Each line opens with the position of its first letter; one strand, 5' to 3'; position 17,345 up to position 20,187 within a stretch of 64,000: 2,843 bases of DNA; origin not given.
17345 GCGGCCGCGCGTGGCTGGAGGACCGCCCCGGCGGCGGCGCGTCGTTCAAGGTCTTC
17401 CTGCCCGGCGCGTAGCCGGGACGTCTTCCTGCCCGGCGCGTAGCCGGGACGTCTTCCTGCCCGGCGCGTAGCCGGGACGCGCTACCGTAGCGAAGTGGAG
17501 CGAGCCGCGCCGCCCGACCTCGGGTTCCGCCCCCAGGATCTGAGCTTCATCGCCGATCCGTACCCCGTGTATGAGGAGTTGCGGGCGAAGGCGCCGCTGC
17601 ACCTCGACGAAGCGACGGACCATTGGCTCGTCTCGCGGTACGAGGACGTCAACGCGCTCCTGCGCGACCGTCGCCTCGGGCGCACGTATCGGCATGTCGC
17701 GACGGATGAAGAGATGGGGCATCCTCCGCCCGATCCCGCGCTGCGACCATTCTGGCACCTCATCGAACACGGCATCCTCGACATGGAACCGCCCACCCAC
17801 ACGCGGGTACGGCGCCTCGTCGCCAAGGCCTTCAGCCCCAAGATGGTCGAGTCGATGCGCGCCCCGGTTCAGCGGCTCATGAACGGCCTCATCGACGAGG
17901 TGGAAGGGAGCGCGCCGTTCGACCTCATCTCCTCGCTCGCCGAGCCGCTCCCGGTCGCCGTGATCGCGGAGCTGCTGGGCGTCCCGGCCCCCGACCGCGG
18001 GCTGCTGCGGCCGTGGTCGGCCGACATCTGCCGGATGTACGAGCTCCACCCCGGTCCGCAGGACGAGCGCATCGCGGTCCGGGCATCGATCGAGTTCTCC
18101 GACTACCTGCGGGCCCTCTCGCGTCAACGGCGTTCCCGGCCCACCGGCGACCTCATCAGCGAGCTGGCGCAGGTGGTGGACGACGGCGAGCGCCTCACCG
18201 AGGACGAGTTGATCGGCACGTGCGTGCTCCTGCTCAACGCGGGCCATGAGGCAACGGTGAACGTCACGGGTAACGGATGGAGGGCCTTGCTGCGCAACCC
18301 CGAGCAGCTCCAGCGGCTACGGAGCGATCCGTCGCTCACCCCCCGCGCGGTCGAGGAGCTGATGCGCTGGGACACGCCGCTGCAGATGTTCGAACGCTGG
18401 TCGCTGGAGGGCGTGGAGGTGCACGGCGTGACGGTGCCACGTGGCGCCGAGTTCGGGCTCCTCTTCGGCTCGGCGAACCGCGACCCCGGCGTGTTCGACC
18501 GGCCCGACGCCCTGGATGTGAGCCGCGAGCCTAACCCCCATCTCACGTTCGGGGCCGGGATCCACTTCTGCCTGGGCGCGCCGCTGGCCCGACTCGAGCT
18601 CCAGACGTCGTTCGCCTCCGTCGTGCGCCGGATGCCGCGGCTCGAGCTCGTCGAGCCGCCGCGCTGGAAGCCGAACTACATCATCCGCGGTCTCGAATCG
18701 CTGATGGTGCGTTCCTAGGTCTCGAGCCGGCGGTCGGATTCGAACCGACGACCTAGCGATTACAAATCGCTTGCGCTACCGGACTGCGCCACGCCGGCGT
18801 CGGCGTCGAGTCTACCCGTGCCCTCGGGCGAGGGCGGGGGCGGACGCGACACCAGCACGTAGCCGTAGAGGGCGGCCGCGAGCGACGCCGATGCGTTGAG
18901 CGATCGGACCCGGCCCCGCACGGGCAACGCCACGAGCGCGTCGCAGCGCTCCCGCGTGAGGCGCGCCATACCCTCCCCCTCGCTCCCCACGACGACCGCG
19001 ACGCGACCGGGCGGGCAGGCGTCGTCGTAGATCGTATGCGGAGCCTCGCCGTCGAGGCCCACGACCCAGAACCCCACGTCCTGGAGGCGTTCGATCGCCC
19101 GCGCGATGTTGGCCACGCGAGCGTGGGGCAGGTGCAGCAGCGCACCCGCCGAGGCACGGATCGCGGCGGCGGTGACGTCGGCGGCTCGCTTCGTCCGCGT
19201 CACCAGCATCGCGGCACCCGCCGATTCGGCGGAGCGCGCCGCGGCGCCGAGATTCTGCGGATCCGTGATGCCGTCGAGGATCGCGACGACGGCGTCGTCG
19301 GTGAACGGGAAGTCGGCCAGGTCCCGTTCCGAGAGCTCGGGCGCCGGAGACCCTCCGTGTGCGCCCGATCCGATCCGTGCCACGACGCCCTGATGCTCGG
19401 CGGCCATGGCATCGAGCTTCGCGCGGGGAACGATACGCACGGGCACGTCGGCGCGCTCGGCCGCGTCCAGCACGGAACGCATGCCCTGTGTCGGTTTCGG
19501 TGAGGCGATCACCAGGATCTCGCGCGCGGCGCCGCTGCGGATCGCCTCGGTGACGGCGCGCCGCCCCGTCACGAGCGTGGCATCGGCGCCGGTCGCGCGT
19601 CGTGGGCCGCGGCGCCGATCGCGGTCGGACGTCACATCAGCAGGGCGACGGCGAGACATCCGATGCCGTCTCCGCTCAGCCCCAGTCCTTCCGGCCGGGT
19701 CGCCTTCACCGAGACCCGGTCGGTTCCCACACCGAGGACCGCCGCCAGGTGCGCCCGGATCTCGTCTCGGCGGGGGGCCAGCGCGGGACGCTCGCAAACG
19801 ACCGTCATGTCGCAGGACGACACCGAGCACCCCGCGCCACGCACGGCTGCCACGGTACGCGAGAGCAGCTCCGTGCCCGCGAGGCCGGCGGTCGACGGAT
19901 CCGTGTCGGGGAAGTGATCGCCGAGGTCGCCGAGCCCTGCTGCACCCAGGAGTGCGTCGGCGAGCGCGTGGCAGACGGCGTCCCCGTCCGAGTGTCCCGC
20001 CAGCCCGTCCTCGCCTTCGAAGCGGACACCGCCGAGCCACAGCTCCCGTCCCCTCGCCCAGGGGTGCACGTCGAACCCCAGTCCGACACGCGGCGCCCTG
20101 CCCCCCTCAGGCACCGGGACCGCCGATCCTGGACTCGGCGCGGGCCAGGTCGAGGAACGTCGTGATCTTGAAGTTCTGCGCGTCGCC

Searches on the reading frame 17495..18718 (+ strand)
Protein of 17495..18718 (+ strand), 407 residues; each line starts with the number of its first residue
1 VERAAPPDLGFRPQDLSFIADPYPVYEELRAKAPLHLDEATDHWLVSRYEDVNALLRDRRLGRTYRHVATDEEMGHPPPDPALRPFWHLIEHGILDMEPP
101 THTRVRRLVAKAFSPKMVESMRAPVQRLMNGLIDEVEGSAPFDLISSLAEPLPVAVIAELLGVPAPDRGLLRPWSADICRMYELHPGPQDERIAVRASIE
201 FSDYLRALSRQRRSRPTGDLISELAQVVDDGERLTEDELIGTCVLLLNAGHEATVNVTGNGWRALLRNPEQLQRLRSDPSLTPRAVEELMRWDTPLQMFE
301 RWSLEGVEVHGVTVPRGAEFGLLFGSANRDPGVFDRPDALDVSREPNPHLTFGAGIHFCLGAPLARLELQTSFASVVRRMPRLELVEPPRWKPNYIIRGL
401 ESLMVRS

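Call 7: search_protein_families(library=pfam, proteins=[window:17495-18715:+])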
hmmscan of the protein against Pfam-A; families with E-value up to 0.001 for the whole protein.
window:17495-18715:+ (407 aa): 1 family
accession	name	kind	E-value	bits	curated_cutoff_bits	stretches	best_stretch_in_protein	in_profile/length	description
PF00067.27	p450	-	6.2e-20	71.8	22.8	1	202-379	217-431/462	Cytochrome P450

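Call 11: find_encoding_contigs(protein=window:17495-18718:+, flank=6000, max_places=10)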
Protein window:17495-18718:+ (407 aa): no gene with exactly this product is on record in the collection.

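Call 50: find_homologous_proteins(query=window:17495-18715:+, max_evalue=1e-100)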
Query window:17495-18715:+ (407 aa): 6940 proteins with E <= 1e-100 among 8000 candidates; the best 120 are listed.
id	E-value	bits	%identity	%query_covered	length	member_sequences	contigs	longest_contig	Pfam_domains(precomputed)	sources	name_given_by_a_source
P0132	3.2e-234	796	89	96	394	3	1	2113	PF00067.28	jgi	jgi:cytochrome P450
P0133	2.7e-233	793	86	98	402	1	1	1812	PF00067.28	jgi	-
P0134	4.0e-226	769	99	84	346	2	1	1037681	PF00067.28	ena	-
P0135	1.7e-223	761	83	98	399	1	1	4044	PF00067.28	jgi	-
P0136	3.8e-223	759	83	98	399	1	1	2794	PF00067.28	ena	-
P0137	1.6e-222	757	83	98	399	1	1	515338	PF00067.28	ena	-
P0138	5.7e-222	756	82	98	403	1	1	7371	PF00067.28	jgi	jgi:cytochrome P450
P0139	3.1e-220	750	79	100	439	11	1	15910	PF00067.28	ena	-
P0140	2.7e-219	747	79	98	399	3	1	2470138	PF00067.28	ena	-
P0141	2.1e-215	734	80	98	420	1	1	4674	PF00067.28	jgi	jgi:cytochrome P450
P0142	7.2e-211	719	78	98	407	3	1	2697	PF00067.28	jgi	-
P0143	8.3e-211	719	77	98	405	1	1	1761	PF00067.28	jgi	-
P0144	2.6e-210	717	76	100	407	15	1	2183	PF00067.28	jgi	jgi:unspecific monooxygenase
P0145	2.7e-210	717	79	98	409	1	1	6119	PF00067.28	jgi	jgi:cytochrome P450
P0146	1.3e-209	715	77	98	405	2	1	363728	PF00067.28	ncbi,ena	-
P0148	1.3e-208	712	77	99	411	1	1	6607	PF00067.28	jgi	jgi:cytochrome P450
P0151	1.3e-207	708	78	98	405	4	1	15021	PF00067.28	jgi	jgi:cytochrome P450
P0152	1.8e-207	708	78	98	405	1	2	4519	PF00067.28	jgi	jgi:cytochrome P450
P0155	5.9e-207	706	77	99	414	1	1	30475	PF00067.28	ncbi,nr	ncbi:MAG TPA: cytochrome P450 [Actinomycetota bacterium]|nr:cytochrome P450 [Actinomycetota bacteriu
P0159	1.0e-206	705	76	98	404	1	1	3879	PF00067.28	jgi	jgi:cytochrome P450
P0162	7.8e-206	702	76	98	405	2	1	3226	PF00067.28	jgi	jgi:cytochrome P450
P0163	2.1e-205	701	74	100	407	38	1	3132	PF00067.28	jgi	jgi:cytochrome P450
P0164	4.8e-205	700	76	99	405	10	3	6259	PF00067.28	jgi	jgi:cytochrome P450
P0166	8.2e-205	699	78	97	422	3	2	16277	PF00067.28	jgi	jgi:cytochrome P450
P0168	1.0e-204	699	75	100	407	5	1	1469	PF00067.28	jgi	jgi:cytochrome P450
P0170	6.5e-203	693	75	98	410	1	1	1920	PF00067.28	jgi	jgi:cytochrome P450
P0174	2.5e-201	688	73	100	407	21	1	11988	PF00067.28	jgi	jgi:cytochrome P450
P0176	5.7e-201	686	75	99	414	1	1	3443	PF00067.28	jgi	jgi:cytochrome P450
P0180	2.2e-200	684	74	100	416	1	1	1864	PF00067.28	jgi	jgi:cytochrome P450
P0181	4.4e-200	683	75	99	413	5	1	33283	PF00067.28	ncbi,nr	ncbi:MAG TPA: cytochrome P450 [Actinomycetota bacterium]|nr:cytochrome P450 [Actinomycetota bacteriu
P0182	4.5e-200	683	74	100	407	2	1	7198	PF00067.28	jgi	jgi:cytochrome P450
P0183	7.5e-200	683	74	100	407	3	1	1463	PF00067.28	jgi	jgi:cytochrome P450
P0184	1.3e-199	682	74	100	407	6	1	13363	PF00067.28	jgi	jgi:cytochrome P450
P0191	5.8e-199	680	75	99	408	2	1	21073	PF00067.28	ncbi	ncbi:MAG: cytochrome P450 [Actinomycetota bacterium]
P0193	2.7e-198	677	74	98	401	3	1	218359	PF00067.28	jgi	jgi:cytochrome P450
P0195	5.3e-198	677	75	99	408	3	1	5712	PF00067.28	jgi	jgi:cytochrome P450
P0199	9.3e-198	676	74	99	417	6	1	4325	PF00067.28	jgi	jgi:cytochrome P450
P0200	1.7e-197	675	74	99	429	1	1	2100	PF00067.28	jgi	jgi:cytochrome P450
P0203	3.6e-197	674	75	96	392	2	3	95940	PF00067.28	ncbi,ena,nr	ncbi:MAG TPA: cytochrome P450 [Actinomycetota bacterium]|nr:cytochrome P450 [Actinomycetota bacteriu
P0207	1.4e-196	672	72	99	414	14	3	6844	PF00067.28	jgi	jgi:cytochrome P450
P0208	1.5e-196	672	73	98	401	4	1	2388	PF00067.28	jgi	jgi:cytochrome P450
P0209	1.7e-196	672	74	99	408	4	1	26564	PF00067.28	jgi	jgi:cytochrome P450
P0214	1.1e-195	669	74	98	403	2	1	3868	PF00067.28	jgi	jgi:cytochrome P450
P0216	1.8e-195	668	74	98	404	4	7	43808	PF00067.28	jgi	jgi:cytochrome P450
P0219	3.4e-195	667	74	98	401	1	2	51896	PF00067.28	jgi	jgi:cytochrome P450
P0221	7.3e-195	666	77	94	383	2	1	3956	PF00067.28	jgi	jgi:cytochrome P450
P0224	1.4e-194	665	73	98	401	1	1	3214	PF00067.28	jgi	jgi:cytochrome P450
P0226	2.3e-194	665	73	98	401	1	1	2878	PF00067.28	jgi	jgi:cytochrome P450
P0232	1.0e-193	662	73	98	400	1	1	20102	PF00067.28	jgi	jgi:cytochrome P450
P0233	1.1e-193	662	73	98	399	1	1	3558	PF00067.28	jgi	jgi:cytochrome P450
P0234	1.1e-193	662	73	98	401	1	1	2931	PF00067.28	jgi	jgi:cytochrome P450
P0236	1.6e-193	662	73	98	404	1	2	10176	PF00067.28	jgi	jgi:cytochrome P450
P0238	2.1e-193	661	73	97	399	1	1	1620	PF00067.28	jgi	jgi:cytochrome P450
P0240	2.9e-193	661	73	98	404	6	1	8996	PF00067.28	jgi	jgi:cytochrome P450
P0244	5.0e-193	660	73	98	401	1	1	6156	PF00067.28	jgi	jgi:cytochrome P450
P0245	6.3e-193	660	72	98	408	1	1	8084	PF00067.28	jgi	jgi:cytochrome P450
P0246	6.7e-193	660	73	98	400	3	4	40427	PF00067.28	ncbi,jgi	ncbi:MAG TPA: cytochrome P450 [Actinomycetota bacterium]|jgi:cytochrome P450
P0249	8.7e-193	659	73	98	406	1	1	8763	PF00067.28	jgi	jgi:cytochrome P450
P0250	9.3e-193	659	73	98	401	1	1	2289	PF00067.28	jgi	jgi:cytochrome P450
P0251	1.3e-192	659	72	98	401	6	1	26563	PF00067.28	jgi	jgi:cytochrome P450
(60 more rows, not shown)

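Call 51: find_encoding_contigs(protein=P0134, flank=6000, max_places=10)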
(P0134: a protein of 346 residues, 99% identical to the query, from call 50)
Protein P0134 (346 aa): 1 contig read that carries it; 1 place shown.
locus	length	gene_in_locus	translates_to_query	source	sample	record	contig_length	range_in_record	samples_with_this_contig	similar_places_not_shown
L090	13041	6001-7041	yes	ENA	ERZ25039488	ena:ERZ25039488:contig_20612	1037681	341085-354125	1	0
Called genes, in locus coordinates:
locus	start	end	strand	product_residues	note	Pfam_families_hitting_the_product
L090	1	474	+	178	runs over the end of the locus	PF04402:SIMPL (weak)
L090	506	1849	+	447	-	PF01546:Peptidase_M20, PF07687:M20_dimer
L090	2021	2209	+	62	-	-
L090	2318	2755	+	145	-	PF00072:Response_reg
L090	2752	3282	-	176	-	PF13399:LytR_C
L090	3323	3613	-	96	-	PF11662:DUF3263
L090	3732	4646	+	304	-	PF01590:GAF, PF13185:GAF_2, PF13492:GAF_3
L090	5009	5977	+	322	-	PF00512:HisKA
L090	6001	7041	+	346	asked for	PF00067:p450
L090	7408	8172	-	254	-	PF08032:SpoU_sub_bind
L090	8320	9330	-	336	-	PF01128:IspD, PF12804:NTP_transf_3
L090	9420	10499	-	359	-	PF27675:YCF81_N, PF01938:TRAM (weak)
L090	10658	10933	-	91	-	PF21095:CarD_C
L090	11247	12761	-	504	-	PF18073:Zn_ribbon_LapB (weak), PF03796:DnaB_C (weak), PF13481:AAA_25, PF06745:ATPase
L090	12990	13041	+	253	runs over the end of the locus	PF01163:RIO1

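Call 52: find_encoding_contigs(protein=P0132, flank=3000, max_places=10)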
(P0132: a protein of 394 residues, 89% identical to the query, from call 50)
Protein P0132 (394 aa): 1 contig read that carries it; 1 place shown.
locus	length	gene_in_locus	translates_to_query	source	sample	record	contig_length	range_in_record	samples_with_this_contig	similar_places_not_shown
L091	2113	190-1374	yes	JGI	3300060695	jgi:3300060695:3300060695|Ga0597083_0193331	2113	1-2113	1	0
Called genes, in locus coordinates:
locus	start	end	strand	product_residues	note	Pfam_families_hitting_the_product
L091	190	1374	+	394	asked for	PF00067:p450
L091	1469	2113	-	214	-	?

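Call 53: find_encoding_contigs(protein=P0133, flank=3000, max_places=10)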
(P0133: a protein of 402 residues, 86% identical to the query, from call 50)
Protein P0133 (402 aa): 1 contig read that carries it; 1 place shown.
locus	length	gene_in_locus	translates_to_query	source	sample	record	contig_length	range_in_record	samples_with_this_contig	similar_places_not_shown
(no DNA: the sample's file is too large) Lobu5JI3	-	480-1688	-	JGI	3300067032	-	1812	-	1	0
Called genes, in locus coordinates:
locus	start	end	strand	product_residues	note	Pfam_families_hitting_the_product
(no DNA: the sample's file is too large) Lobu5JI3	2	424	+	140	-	?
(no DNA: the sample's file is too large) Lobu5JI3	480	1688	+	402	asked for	PF00067:p450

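Call 58: list_cluster_members(proteins=[P0134, P0132])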
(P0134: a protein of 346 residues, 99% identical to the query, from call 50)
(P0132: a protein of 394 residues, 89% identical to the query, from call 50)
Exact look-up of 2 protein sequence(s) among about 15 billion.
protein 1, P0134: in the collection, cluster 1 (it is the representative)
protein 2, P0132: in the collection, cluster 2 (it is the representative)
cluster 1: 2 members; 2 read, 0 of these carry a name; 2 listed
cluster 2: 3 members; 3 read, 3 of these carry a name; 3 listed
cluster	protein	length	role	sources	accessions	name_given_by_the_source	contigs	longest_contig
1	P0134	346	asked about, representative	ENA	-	-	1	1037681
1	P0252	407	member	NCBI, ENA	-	-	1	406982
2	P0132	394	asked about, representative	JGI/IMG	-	cytochrome P450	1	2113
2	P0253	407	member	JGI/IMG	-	cytochrome P450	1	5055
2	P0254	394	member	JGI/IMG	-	cytochrome P450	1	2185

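Call 60: find_encoding_contigs(protein=P0253, flank=3000, max_places=5)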
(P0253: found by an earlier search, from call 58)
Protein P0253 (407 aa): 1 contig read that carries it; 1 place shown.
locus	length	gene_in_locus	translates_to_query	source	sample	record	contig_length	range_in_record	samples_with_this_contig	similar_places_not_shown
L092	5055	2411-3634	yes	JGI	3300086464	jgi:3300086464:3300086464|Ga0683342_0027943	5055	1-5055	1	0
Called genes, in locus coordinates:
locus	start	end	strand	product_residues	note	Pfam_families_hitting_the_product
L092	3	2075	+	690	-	?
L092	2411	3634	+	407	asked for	PF00067:p450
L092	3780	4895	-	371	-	PF13489:Methyltransf_23, PF08241:Methyltransf_11, PF08242:Methyltransf_12, PF13649:Methyltransf_25, PF13847:Methyltransf_31 (weak)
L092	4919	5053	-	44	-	?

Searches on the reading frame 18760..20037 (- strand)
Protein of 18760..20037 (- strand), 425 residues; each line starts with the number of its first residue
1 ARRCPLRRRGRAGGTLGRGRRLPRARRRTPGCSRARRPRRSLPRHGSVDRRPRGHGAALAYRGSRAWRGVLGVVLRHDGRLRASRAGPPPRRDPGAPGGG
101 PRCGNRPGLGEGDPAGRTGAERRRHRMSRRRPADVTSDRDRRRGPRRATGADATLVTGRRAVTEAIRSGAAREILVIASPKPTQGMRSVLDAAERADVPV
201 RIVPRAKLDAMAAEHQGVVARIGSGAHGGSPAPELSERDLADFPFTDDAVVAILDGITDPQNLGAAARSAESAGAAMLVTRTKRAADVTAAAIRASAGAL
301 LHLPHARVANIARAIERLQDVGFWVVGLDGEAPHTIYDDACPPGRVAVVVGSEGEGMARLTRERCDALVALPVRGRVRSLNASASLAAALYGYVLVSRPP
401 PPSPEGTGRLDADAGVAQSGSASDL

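Call 7: search_protein_families(library=pfam, proteins=[window:18760-20037:-])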
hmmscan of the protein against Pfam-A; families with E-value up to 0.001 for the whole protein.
window:18760-20037:- (425 aa): 2 families
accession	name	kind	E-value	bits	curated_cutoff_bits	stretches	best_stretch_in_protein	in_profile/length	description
PF00588.24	SpoU_methylase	-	3.2e-33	115.3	29.7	1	250-391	2-142/142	SpoU rRNA Methylase family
PF08032.17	SpoU_sub_bind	-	6.6e-12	46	22.8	1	155-222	1-70/76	RNA 2'-O ribose methyltransferase substrate binding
